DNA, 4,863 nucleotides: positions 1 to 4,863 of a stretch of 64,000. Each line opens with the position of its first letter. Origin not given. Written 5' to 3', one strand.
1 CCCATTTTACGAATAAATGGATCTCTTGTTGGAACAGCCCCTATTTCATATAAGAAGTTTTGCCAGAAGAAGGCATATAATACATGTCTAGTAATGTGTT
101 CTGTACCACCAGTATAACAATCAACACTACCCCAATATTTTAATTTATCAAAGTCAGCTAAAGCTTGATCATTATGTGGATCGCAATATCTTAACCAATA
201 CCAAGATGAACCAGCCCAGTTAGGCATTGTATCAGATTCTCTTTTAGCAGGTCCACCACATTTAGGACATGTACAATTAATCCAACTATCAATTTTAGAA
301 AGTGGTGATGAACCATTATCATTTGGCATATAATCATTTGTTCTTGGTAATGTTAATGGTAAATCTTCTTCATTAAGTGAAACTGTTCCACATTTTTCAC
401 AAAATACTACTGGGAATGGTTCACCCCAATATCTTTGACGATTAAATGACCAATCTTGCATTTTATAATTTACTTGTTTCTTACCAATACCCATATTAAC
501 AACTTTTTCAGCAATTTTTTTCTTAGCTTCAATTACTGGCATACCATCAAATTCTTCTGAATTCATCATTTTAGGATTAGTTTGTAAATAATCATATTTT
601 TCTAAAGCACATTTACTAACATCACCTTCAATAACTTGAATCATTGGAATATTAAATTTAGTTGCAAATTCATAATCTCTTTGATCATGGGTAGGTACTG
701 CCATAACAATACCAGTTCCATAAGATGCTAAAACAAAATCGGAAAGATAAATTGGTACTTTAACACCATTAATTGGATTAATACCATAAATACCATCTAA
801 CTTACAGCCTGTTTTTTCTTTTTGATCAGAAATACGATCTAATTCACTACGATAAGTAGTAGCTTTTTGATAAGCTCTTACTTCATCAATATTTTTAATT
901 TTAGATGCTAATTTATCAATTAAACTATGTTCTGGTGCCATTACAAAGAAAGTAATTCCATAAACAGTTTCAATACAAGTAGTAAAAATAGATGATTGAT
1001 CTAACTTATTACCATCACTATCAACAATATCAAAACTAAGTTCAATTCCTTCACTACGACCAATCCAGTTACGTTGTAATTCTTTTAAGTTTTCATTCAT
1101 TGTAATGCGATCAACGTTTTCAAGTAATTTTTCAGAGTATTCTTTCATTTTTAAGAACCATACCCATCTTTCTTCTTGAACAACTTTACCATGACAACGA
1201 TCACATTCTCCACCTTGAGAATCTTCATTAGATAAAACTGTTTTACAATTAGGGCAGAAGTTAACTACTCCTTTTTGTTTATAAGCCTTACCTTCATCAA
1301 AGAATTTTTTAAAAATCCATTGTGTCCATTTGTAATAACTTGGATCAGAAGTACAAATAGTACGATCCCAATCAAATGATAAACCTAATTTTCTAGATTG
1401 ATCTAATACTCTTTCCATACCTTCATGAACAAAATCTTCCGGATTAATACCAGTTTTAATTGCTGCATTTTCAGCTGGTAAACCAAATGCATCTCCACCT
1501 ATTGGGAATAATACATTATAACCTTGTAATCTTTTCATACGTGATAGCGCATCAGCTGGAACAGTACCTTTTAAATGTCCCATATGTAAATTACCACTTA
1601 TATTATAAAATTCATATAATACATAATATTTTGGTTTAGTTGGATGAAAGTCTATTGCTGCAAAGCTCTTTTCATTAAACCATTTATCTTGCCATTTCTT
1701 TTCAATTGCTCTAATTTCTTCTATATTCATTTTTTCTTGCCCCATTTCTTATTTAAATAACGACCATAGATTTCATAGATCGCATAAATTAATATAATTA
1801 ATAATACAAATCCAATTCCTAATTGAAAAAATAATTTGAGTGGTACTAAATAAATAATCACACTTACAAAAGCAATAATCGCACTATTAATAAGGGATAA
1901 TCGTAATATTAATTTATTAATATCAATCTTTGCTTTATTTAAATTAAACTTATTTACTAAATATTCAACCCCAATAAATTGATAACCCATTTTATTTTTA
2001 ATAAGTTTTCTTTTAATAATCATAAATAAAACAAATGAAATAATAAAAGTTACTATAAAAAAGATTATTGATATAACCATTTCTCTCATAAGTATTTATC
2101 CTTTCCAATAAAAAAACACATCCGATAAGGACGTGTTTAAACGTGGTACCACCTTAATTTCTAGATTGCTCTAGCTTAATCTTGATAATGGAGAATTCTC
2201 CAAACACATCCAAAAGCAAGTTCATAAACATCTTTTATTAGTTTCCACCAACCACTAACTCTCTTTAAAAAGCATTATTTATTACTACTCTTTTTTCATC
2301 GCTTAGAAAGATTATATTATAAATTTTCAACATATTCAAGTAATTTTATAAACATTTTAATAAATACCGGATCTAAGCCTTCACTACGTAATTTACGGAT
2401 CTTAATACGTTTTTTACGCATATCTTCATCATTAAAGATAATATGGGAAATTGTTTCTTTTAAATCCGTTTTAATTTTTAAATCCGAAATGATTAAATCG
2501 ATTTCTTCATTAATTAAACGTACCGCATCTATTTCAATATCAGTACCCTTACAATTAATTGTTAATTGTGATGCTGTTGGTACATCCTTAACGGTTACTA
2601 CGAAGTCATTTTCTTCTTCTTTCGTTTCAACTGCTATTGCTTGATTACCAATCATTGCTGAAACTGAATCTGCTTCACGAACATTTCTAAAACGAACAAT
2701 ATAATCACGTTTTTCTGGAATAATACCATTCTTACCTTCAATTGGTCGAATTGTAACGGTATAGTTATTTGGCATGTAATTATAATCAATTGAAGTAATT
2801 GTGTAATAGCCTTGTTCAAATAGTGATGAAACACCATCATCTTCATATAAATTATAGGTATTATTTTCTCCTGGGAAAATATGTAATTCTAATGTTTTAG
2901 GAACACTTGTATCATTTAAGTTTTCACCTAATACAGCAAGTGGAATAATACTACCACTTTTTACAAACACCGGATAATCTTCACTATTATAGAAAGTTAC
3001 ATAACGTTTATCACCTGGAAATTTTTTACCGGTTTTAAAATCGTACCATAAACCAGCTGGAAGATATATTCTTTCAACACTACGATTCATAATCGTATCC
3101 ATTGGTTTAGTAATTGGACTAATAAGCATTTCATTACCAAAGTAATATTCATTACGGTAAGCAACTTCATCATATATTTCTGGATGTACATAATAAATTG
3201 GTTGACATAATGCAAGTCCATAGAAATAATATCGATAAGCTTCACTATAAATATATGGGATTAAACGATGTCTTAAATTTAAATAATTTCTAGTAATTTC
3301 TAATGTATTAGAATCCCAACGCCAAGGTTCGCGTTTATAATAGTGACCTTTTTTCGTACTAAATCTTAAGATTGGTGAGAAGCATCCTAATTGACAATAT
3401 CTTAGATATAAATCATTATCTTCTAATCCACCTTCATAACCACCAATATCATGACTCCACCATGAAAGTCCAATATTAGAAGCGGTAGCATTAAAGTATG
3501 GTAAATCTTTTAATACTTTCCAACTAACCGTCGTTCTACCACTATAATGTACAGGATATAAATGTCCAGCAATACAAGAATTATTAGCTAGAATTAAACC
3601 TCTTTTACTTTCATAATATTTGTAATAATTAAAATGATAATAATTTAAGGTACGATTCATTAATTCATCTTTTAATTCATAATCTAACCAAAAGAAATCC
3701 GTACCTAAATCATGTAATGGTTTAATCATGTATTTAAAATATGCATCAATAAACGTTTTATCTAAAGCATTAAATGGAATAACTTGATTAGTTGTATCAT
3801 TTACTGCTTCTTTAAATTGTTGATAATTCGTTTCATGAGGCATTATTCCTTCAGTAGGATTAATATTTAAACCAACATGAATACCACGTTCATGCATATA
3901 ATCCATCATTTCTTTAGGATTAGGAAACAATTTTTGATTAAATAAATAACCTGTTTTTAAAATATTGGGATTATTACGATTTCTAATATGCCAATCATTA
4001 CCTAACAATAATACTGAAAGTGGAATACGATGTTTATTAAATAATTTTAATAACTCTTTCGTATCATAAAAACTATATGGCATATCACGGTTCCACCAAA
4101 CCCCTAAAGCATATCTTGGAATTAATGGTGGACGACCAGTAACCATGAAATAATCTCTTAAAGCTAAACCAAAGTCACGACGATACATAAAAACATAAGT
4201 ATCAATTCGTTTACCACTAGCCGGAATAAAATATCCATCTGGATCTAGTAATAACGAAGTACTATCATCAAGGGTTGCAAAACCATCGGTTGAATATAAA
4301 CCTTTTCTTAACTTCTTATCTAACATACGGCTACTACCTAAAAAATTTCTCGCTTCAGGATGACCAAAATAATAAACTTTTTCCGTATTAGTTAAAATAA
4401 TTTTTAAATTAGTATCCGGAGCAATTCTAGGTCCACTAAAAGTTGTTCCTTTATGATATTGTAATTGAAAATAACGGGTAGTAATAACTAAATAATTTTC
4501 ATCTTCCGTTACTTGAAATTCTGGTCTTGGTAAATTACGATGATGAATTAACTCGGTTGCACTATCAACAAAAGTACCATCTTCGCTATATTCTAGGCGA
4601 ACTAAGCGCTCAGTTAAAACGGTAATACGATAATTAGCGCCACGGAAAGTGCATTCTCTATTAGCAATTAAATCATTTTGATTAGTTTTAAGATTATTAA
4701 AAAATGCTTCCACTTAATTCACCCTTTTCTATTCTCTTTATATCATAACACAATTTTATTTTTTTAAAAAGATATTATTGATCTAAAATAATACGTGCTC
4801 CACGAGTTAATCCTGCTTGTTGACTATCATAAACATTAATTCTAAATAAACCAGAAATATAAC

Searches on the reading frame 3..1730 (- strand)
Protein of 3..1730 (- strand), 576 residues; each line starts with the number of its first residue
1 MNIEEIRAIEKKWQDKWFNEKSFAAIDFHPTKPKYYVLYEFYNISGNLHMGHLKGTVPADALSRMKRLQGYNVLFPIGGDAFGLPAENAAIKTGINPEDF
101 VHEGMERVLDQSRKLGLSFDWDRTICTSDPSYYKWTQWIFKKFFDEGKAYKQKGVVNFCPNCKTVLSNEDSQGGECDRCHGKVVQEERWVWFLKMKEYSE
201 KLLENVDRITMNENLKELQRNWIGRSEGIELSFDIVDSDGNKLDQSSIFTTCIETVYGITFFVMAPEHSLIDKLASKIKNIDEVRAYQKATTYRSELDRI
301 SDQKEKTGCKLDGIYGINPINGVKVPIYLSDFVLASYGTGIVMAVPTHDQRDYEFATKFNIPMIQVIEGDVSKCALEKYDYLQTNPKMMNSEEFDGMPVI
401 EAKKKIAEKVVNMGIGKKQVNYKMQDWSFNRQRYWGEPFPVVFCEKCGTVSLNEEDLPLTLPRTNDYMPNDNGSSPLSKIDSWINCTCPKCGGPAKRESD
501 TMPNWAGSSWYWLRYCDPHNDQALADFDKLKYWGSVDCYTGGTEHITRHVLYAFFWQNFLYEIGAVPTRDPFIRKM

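Call 72: search_protein_families(library=pfam, proteins=[window:3-1730:-], max_evalue=0.00001)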
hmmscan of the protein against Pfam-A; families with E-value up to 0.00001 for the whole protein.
window:3-1730:- (576 aa): 3 families
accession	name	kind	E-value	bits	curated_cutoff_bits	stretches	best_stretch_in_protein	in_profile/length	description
PF13603.12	tRNA-synt_1_2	-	6.2e-55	186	25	1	220-410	1-184/185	Leucyl-tRNA synthetase, editing domain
PF00133.28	tRNA-synt_1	-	2.6e-31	109.3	22.7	1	12-217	1-218/414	tRNA synthetases class I (I, L, M and V)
PF09334.17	tRNA-synt_1g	-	1.6e-23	83.6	20.1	1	41-185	7-148/391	tRNA synthetases class I (M)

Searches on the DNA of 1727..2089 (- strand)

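Call 15: search_rna_families(sources=[L001, L004, L007, L008, L010, L011, L013], threshold=gathering, show_alignments=0)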
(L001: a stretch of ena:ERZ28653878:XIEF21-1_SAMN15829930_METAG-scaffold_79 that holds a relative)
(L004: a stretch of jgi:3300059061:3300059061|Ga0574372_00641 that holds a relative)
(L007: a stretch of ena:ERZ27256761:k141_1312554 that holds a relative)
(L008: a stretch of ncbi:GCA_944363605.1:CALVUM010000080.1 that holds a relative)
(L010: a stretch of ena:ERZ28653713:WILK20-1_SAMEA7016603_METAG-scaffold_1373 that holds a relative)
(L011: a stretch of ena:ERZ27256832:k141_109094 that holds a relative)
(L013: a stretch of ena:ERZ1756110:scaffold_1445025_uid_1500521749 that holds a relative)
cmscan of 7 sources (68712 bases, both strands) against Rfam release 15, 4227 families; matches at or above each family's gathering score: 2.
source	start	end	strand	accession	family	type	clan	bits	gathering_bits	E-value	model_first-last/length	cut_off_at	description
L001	4791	4966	+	RF00230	T-box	Cis-reg; leader;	-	97.6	93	3.5e-20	1-219/219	no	T-box leader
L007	4793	4965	+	RF00230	T-box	Cis-reg; leader;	-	95.4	93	1.3e-19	1-219/219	no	T-box leader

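Call 17: search_rna_families(sources=[L004, L008, L010, L011, L013], threshold=evalue, max_evalue=0.01, show_alignments=0)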
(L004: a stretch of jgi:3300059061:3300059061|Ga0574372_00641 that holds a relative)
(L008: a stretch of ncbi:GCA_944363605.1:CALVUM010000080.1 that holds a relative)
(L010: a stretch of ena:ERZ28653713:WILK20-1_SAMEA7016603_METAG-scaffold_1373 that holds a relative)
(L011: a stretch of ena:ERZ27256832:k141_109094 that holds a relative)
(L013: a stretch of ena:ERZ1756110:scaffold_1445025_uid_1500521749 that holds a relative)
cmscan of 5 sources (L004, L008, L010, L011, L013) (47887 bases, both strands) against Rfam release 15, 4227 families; matches with E-value up to 0.01: 4.
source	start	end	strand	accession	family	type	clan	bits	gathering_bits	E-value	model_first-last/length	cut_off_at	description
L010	4787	4962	+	RF00230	T-box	Cis-reg; leader;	-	86.5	93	1.7e-17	1-219/219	no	T-box leader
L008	4796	4969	+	RF00230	T-box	Cis-reg; leader;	-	85.2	93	3.7e-17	1-219/219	no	T-box leader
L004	4790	4961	+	RF00230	T-box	Cis-reg; leader;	-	77.1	93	4.5e-15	1-219/219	no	T-box leader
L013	2233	2408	+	RF00230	T-box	Cis-reg; leader;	-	72.3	93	7.8e-14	1-219/219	no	T-box leader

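Call 46: search_rna_families(sources=[L039, L058, L060, L062], threshold=evalue, max_evalue=0.1)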
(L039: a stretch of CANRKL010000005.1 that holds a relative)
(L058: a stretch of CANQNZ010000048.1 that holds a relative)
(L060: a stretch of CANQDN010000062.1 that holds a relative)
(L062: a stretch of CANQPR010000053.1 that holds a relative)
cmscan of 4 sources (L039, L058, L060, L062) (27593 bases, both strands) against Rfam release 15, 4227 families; matches with E-value up to 0.1: 1.
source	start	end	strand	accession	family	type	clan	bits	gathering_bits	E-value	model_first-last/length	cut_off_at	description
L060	216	389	+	RF00230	T-box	Cis-reg; leader;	-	87.1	93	6.9e-18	1-219/219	no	T-box leader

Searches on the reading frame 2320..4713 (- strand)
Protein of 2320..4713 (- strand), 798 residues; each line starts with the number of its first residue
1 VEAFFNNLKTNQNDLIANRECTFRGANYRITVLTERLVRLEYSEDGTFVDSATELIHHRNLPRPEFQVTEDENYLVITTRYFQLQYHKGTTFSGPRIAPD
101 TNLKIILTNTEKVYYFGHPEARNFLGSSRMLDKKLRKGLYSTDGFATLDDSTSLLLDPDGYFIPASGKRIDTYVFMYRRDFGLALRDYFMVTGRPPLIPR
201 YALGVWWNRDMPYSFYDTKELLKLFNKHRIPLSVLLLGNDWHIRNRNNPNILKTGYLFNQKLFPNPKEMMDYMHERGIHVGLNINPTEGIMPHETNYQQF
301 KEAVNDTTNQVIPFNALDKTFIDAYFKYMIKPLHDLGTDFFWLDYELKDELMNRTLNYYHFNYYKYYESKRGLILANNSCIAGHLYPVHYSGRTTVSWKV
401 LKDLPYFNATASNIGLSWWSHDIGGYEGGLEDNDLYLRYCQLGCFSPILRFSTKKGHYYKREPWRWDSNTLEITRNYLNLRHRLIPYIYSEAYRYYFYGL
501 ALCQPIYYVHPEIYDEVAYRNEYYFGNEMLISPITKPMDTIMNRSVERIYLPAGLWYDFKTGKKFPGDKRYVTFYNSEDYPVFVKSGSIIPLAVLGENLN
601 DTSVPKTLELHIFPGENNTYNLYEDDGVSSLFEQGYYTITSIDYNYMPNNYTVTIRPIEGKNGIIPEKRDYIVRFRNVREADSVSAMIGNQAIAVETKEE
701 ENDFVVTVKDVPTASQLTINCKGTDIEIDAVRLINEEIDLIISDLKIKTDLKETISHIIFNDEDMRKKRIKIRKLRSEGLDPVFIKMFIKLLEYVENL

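Call 72: search_protein_families(library=pfam, proteins=[window:2320-4713:-], max_evalue=0.00001)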
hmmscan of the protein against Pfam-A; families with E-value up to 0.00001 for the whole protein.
window:2320-4713:- (798 aa): 3 families
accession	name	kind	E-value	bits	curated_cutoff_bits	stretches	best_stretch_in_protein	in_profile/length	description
PF01055.32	Glyco_hydro_31_2nd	-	8.2e-47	160.6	23.5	1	195-490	1-327/328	Glycosyl hydrolases family 31 TIM-barrel domain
PF21365.3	Glyco_hydro_31_3rd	-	1.9e-16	60.8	24.4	1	500-590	2-87/87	Glycosyl hydrolase family 31 C-terminal domain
PF17137.9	DUF5110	-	1.3e-14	54.4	27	1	607-677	1-70/71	Domain of unknown function (DUF5110)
